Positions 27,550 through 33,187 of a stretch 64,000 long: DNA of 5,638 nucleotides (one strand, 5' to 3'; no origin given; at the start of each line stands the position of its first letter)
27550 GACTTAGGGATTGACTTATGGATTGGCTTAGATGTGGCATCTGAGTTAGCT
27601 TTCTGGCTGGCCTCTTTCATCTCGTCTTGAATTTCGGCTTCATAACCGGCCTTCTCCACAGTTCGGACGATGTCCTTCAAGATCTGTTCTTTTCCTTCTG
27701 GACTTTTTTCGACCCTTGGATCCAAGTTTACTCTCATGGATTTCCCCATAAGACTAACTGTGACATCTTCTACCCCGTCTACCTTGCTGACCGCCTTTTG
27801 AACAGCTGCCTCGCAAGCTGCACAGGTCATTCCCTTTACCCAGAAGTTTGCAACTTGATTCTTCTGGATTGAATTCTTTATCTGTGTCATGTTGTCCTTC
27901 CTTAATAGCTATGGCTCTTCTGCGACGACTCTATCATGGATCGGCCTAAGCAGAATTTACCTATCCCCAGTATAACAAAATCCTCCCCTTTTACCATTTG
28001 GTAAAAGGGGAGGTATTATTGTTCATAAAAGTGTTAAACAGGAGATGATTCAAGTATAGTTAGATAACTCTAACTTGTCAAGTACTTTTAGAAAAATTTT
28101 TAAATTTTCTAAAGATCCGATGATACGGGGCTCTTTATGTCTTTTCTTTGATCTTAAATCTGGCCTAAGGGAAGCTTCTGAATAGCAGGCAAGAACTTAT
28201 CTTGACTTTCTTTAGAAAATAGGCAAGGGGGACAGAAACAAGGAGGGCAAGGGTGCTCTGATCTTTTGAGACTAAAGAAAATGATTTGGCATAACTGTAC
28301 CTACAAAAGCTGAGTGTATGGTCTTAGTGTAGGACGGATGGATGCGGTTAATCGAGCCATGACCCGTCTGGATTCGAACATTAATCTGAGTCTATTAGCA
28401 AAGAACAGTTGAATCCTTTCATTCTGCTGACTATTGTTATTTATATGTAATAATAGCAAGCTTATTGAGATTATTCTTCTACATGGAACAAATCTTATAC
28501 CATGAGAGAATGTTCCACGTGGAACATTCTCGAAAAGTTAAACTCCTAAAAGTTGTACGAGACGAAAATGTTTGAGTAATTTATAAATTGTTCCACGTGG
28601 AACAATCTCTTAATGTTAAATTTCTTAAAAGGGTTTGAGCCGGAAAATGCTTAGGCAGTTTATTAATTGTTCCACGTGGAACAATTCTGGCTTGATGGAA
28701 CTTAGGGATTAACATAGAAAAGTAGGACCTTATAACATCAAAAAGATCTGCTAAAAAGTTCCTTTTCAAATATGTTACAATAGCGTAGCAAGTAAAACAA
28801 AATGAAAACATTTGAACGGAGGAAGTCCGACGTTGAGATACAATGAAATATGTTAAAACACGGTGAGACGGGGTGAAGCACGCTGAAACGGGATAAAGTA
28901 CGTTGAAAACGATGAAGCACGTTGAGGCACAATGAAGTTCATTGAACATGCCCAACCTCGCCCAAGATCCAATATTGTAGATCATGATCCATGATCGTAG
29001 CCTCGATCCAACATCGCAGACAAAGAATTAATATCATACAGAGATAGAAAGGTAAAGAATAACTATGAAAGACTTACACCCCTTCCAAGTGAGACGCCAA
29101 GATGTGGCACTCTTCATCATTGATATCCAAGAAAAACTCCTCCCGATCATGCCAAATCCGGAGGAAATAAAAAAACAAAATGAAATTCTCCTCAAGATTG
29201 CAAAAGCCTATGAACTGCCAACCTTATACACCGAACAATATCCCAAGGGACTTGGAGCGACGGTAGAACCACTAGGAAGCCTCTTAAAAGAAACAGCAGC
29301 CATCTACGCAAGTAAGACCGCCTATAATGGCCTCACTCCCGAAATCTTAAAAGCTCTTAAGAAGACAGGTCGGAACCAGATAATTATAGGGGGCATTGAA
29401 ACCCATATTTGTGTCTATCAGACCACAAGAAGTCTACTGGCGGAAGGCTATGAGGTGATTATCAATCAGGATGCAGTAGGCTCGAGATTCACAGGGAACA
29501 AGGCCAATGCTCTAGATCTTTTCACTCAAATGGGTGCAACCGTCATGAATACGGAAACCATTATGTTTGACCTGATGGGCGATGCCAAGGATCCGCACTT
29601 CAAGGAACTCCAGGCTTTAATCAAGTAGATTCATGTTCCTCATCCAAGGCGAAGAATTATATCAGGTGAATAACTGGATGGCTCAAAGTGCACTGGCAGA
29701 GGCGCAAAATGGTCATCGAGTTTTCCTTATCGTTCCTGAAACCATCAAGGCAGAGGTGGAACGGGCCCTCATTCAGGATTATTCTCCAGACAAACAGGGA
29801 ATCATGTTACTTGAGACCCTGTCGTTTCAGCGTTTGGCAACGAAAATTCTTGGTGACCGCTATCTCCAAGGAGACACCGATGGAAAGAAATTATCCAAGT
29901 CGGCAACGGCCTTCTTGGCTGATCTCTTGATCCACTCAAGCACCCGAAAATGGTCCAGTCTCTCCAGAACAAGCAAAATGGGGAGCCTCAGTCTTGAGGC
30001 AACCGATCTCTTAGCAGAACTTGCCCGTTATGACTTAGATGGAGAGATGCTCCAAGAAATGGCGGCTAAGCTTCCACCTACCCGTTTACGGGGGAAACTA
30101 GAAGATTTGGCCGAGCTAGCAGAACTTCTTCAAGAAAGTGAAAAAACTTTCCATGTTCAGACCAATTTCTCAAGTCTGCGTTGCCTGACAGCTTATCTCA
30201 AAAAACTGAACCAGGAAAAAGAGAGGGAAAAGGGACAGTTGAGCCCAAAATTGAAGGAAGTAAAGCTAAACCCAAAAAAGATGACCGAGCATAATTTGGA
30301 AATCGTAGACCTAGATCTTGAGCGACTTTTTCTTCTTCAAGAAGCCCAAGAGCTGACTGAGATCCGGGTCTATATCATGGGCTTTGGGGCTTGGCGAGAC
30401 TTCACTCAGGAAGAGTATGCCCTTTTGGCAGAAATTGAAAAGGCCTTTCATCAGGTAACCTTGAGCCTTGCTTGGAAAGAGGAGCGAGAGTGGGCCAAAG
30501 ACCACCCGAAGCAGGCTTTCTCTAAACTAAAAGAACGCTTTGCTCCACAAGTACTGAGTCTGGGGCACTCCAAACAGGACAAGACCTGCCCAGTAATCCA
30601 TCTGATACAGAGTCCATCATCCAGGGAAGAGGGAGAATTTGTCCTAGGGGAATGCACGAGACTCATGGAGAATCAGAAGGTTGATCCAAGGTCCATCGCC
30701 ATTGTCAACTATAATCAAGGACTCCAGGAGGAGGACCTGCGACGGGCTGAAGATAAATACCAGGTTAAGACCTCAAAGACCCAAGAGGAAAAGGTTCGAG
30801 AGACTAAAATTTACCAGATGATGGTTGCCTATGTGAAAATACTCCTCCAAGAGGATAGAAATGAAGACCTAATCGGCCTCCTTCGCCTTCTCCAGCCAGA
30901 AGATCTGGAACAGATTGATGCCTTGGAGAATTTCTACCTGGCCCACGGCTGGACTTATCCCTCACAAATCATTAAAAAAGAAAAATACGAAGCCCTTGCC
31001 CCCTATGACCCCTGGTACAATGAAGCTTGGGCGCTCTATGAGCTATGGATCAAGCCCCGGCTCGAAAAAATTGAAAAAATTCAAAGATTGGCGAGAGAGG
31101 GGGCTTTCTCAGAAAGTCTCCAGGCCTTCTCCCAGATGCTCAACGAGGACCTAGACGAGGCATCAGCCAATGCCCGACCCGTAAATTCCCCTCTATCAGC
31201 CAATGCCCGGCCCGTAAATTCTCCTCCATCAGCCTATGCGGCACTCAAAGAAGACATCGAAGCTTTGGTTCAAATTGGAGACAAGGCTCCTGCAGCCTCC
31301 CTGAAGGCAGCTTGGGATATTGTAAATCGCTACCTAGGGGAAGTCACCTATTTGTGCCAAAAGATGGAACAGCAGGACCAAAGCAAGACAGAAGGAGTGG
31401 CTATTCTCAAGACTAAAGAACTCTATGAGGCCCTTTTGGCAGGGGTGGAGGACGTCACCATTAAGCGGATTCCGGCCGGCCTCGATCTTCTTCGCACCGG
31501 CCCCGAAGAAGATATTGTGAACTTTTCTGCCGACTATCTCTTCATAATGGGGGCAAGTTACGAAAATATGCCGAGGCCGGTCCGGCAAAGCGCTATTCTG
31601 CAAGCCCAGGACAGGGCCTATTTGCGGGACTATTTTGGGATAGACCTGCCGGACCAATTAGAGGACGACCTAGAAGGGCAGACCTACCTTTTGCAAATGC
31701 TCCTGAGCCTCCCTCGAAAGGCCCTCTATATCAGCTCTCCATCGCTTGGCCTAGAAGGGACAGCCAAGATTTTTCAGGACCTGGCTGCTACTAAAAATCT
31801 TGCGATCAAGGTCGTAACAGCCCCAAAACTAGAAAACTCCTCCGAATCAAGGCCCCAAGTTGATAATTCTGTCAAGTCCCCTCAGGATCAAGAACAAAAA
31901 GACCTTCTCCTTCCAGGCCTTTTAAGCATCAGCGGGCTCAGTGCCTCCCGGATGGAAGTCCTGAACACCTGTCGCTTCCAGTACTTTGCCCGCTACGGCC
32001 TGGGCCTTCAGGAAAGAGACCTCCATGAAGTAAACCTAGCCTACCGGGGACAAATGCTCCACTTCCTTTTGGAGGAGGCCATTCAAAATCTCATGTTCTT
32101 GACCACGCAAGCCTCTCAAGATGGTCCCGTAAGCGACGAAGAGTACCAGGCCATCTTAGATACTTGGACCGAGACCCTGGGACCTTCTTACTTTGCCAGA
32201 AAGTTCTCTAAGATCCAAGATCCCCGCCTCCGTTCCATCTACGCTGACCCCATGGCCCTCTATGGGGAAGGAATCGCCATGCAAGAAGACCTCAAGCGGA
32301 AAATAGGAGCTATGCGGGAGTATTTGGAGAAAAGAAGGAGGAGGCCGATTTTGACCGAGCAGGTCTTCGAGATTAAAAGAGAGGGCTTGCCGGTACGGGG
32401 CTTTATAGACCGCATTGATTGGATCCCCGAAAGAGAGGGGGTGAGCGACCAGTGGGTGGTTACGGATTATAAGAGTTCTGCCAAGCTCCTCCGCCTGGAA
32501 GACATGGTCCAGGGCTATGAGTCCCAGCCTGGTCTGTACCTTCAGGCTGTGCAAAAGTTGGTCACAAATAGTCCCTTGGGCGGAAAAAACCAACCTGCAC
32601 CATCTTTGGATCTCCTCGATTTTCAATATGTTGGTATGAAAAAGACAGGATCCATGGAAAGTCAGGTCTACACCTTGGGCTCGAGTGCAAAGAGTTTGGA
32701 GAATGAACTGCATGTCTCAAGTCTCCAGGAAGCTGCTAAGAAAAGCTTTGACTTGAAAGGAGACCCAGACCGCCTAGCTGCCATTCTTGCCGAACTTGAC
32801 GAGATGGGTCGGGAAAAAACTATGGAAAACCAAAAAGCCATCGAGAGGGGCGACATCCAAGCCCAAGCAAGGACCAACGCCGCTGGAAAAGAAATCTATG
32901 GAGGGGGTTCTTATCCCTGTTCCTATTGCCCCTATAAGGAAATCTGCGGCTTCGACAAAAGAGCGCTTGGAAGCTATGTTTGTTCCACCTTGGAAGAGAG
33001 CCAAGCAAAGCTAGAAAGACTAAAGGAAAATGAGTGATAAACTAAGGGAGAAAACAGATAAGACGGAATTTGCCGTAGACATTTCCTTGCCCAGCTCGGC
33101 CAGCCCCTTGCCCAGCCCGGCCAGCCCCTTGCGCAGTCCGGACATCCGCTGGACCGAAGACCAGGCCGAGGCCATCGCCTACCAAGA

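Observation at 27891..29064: A 1.17-kb gene-free hub at the gene-strand switch, 11 kb from dnaA, is a candidate displaced oriC or centromere region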

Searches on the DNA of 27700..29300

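Call 5: search_rna_families(source=window, start=27700, end=29300, threshold=evalue, max_evalue=10)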
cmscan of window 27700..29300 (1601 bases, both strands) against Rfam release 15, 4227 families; matches with E-value up to 10: 21.
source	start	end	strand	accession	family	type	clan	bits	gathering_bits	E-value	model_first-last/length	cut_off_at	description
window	28582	28689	-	RF03926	MIR1435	Gene; miRNA;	-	32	94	0.021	1-186/186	no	MIR1435 microRNA precursor family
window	27977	28038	-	RF02580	tsr31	Gene; sRNA;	-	29.3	50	0.024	1-70/70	no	S. aureus tsr31 small RNA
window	27953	28017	+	RF02580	tsr31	Gene; sRNA;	-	27.6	50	0.057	1-70/70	no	S. aureus tsr31 small RNA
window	28490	28624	+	RF04205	MIR2606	Gene; miRNA;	-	26.5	139.7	0.3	1-165/165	no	MIR2606 microRNA precursor family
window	28584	28689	+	RF03926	MIR1435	Gene; miRNA;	-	26.1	94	0.35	1-186/186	no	MIR1435 microRNA precursor family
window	27975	28120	-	RF02431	SpF22_sRNA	Gene; sRNA;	-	22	55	0.17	1-140/140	no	Streptococcus sRNA SpF22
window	28577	28694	+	RF03590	mir-2009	Gene; miRNA;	-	21.5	90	0.12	1-83/83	no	mir-2009 microRNA precursor family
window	28584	28686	-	RF04130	MIR7996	Gene; miRNA;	-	21.5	119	0.53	1-190/190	no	MIR7996 microRNA precursor family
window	27975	28019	-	RF04031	mir-2686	Gene; miRNA;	-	20.1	90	0.65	1-68/68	no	mir-2686 microRNA precursor family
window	29126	29218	-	RF04177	BTnc201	Gene; sRNA;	-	19.7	105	1.7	1-99/99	no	Bacteroides sRNA BTnc201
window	28493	28621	+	RF04172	MIR8675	Gene; miRNA;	-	19.3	90.8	1.9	1-95/95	no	MIR8675 microRNA precursor family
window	28586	28688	+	RF04130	MIR7996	Gene; miRNA;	-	19.1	119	1.9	1-190/190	no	MIR7996 microRNA precursor family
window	28571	28629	+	RF03845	mir-3327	Gene; miRNA;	-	19.1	85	3.5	1-89/89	no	mir-3327 microRNA precursor family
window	28586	28686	+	RF04228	MIR6140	Gene; miRNA;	-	18.9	140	2.1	1-165/165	no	MIR6140 microRNA precursor family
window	28486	28641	+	RF02525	SSRC30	Gene; sRNA;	-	18.4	100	4.1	1-151/151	no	Streptococcus sRNA SSRC30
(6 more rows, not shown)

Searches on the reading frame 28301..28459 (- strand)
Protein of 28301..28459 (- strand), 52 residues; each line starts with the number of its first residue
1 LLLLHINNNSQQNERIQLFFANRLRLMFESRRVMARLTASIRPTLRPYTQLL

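Call 69: search_protein_families(library=pfam, proteins=[window:28301-28459:-], max_evalue=0.1)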
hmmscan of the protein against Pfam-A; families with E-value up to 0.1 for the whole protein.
window:28301-28459:- (52 aa): 0 families

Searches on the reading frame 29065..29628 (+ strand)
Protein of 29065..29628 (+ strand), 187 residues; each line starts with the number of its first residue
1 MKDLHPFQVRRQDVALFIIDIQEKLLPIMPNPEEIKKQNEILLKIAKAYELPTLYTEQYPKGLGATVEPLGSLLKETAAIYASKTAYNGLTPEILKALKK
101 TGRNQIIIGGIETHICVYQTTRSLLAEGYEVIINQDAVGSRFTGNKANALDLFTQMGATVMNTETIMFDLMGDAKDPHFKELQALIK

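Call 10: search_protein_families(library=pfam, proteins=[window:29065-29628:+])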
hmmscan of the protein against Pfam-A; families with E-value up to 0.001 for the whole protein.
window:29065-29628:+ (187 aa): 1 family
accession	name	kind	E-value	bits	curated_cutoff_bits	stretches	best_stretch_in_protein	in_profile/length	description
PF00857.26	Isochorismatase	-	3.8e-28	99.2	27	1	15-164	2-174/175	Isochorismatase domain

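Call 17: find_encoding_contigs(protein=window:29065-29628:+, flank=10000, max_places=10)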
Protein window:29065-29628:+ (187 aa): 4 contigs read that carry it; 3 places shown.
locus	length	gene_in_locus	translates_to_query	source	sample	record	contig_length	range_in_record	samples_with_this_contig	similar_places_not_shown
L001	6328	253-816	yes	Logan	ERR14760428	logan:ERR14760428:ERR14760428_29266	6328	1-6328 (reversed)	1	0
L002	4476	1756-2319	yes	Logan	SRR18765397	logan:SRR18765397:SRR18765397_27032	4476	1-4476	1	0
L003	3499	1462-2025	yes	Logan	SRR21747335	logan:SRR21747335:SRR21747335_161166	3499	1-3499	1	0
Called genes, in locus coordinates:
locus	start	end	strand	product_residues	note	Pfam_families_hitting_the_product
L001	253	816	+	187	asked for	PF00857:Isochorismatase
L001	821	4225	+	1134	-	PF21445:ADDB_N, PF12705:PDDEXK_1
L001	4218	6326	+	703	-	?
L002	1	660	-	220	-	?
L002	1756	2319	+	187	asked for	PF00857:Isochorismatase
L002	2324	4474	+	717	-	?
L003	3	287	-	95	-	?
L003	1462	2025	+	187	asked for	PF00857:Isochorismatase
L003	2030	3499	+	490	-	?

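Call 58: search_protein_families(library=ncbifam, proteins=[window:29065-29628:+], max_evalue=0.00001)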
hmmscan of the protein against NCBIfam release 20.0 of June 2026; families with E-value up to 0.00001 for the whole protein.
window:29065-29628:+ (187 aa): 3 families
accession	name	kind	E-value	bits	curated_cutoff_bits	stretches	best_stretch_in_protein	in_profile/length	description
NF041461.1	C_hydro_YcaC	equivalog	4.8e-19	68.7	310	1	9-174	5-173/201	isochorismate family cysteine hydrolase YcaC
NF008517.0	PRK11440.1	equivalog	9.7e-09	35.4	195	1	97-167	115-185/188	hydrolase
NF050097.1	BiurAmidohydBiuH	equivalog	1.5e-07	31.1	370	1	97-159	145-207/221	biuret amidohydrolase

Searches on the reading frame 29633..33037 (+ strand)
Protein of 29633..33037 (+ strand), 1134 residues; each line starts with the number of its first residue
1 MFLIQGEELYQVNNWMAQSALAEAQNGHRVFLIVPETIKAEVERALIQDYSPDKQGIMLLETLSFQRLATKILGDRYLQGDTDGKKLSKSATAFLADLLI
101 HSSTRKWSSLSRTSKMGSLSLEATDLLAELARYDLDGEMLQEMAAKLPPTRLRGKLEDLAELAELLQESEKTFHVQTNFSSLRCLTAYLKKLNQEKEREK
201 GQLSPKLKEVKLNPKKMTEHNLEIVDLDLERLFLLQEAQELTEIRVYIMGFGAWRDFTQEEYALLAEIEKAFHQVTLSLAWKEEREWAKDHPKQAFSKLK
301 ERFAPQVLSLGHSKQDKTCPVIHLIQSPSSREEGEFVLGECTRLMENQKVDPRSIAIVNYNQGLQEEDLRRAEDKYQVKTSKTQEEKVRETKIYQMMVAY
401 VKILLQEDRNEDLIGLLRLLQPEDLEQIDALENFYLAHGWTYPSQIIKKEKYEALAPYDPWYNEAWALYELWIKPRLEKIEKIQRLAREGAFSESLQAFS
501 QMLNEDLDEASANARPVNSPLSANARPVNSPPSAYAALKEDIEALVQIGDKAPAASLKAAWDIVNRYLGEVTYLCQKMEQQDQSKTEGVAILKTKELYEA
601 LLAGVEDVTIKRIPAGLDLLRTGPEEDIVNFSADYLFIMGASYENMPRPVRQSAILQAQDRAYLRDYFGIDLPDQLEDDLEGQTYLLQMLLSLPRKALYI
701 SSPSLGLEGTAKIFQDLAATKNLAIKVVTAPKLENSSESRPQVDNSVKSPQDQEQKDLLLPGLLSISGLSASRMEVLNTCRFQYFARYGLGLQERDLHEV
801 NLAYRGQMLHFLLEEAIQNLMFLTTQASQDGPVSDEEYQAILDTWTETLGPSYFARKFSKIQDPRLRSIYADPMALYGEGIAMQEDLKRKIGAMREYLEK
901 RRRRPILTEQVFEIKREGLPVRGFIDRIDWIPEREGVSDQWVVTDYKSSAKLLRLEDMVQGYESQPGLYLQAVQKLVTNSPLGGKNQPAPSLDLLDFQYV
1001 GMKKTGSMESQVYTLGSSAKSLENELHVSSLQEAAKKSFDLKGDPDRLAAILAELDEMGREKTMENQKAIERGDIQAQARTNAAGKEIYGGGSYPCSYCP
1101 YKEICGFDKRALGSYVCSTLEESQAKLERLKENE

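Call 10: search_protein_families(library=pfam, proteins=[window:29633-33037:+])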
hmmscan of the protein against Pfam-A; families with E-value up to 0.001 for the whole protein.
window:29633-33037:+ (1134 aa): 2 families
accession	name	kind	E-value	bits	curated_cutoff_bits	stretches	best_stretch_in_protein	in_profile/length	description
PF12705.13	PDDEXK_1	-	5.2e-26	92.5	22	1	769-1105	2-246/247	PD-(D/E)XK nuclease superfamily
PF21445.3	ADDB_N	-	1.6e-22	80.5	26.6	2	19-169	20-171/290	ADDB, N-terminal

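Call 18: find_related_loci(query=window:29633-33037:+, collection=genome_contigs, flank=10000)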
Query window:29633-33037:+ (1134 aa) in genome_contigs; peptide patterns used: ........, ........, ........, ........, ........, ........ (x = any residue, [..] = any of these).
37 stretches matched a pattern, but none encodes a relative of the query by tblastn (E <= 1e-3).
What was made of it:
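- Tried and rejected: A single-protein scan found no relative (call 18).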

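Call 21: find_homologous_proteins(query=window:29633-33037:+, max_evalue=1e-20)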
Query window:29633-33037:+ (1134 aa): 6 proteins with E <= 1e-20 among 8000 candidates.
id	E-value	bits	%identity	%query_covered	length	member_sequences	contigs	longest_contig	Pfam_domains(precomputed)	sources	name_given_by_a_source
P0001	0.0e+0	2504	99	100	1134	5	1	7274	PF21445.4,PF12705.14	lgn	-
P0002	0.0e+0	2259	90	100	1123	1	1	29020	PF21445.4,PF12705.14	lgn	-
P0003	0.0e+0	2107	87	99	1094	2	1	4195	PF21445.4,PF12705.14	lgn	-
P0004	0.0e+0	1855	75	100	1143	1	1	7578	PF21445.4,PF12705.14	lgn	-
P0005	0.0e+0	1804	73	100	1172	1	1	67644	PF21445.4,PF12705.14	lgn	-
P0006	1.3e-28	118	22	96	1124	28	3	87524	PF21445.4,PF12705.14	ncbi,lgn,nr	ncbi:MAG: PD-(D/E)XK nuclease family protein [Eubacteriales bacterium]|nr:PD-(D/E)XK nuclease family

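Call 22: find_encoding_contigs(protein=P0002, flank=10000, max_places=4)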
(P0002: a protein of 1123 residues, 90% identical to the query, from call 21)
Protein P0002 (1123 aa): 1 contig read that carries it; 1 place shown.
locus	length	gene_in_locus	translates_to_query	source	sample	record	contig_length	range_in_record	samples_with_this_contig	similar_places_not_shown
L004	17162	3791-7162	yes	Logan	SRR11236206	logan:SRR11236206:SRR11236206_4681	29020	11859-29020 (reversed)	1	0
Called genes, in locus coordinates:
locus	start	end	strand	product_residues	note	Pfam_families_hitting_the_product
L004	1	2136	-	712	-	?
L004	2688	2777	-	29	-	-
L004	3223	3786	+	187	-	PF00857:Isochorismatase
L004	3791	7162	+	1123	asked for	PF21445:ADDB_N, PF12705:PDDEXK_1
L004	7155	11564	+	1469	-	PF00580:UvrD-helicase, PF13245:AAA_19, PF01443:Viral_helicase1 (faint), PF00580:UvrD-helicase, PF13538:UvrD_C_2 (faint), PF13361:UvrD_C, PF12705:PDDEXK_1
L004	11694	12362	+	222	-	PF01987:AIM24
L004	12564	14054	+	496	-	PF02388:FemAB, PF13480:Acetyltransf_6 (faint)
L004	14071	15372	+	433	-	PF00535:Glycos_transf_2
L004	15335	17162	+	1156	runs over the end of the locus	PF09586:YfhO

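Call 23: find_encoding_contigs(protein=P0005, flank=10000, max_places=4)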
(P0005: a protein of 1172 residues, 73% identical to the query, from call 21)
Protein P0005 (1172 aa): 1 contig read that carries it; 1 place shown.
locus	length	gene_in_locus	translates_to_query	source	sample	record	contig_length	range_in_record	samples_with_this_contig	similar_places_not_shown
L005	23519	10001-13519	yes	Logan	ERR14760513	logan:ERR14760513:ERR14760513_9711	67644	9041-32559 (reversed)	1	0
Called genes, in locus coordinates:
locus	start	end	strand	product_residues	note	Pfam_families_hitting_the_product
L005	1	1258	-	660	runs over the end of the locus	PF02540:NAD_synthase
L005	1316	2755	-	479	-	PF12698:ABC2_membrane_3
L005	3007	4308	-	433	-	PF03952:Enolase_N, PF00113:Enolase_C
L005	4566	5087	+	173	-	PF01475:FUR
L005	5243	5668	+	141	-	PF01325:Fe_dep_repress, PF12802:MarR_2 (weak), PF02742:Fe_dep_repr_C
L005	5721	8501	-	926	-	PF00403:HMA, PF00122:E1-E2_ATPase, PF00702:Hydrolase, PF00403:HMA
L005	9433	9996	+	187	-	PF00857:Isochorismatase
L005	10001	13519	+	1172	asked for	PF21445:ADDB_N, PF12705:PDDEXK_1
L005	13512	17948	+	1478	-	PF00580:UvrD-helicase, PF01443:Viral_helicase1 (faint), PF13245:AAA_19, PF00580:UvrD-helicase, PF13538:UvrD_C_2 (faint), PF13361:UvrD_C, PF12705:PDDEXK_1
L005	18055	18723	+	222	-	PF01987:AIM24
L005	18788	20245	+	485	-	PF02388:FemAB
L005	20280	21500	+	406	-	-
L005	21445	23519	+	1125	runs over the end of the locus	PF09586:YfhO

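Call 24: find_encoding_contigs(protein=P0004, flank=10000, max_places=4)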
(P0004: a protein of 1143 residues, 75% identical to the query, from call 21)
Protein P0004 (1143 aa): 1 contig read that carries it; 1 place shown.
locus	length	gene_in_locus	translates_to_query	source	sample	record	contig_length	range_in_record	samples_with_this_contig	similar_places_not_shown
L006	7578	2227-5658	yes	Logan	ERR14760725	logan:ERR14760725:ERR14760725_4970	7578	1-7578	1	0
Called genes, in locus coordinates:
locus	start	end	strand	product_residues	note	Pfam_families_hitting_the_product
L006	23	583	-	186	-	PF00403:HMA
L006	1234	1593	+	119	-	-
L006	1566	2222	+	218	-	PF00857:Isochorismatase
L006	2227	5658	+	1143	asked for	PF21445:ADDB_N, PF12705:PDDEXK_1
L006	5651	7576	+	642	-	?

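Call 25: find_encoding_contigs(protein=P0003, flank=10000, max_places=4)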
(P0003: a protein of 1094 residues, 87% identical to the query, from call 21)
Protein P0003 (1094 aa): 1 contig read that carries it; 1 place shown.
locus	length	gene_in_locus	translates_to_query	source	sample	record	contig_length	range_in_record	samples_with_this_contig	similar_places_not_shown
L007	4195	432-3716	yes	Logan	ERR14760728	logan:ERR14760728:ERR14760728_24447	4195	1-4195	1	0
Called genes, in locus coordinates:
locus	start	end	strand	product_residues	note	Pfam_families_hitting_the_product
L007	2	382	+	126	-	?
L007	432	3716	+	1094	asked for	PF21445:ADDB_N, PF12705:PDDEXK_1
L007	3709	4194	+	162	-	?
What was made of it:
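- Tried and rejected: Relatives had to be reached through the protein database and exact-protein look-ups, and all are Logan metagenome contigs (calls 21-25).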
